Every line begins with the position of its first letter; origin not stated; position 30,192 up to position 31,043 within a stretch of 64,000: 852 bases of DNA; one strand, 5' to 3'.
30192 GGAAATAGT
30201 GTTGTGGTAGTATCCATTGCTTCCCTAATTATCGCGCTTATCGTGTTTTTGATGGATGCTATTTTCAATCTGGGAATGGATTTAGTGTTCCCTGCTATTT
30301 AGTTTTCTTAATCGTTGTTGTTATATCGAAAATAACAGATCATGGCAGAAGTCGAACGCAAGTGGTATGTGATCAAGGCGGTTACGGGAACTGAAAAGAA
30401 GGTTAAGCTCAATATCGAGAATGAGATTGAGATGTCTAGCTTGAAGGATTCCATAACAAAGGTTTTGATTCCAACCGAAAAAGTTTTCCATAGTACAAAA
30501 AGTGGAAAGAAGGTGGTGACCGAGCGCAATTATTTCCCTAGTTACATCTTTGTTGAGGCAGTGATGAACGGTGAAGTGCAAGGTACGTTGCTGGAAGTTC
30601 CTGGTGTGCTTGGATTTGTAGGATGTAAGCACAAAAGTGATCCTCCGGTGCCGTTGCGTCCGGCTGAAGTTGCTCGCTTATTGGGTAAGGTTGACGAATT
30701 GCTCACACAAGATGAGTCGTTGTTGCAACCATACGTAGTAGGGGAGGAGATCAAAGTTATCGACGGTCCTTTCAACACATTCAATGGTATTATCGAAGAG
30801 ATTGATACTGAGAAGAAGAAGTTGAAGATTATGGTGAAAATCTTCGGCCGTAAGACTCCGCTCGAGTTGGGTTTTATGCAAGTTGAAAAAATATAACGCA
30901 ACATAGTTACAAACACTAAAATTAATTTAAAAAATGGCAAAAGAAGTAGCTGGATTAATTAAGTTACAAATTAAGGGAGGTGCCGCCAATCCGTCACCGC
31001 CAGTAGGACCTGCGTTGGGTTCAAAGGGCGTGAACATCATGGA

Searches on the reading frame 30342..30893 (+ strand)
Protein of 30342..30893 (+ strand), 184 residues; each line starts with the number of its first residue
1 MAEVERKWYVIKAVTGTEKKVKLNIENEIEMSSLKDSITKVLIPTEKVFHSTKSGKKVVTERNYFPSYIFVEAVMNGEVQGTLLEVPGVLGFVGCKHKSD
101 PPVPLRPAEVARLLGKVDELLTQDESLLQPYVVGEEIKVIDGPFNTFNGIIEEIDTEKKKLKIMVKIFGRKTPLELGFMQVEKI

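Call 14: search_protein_families(library=pfam, proteins=[window:30342-30893:+], max_evalue=0.001)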
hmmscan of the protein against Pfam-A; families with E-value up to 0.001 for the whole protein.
window:30342-30893:+ (184 aa): 2 families
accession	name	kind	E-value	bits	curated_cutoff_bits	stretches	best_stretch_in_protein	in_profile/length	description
PF02357.24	NusG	-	1.3e-18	67.7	22.2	1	7-113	2-92/93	Transcription termination factor nusG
PF00467.35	KOW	-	0.00073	19.7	22.3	0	133-160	1-28/32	KOW motif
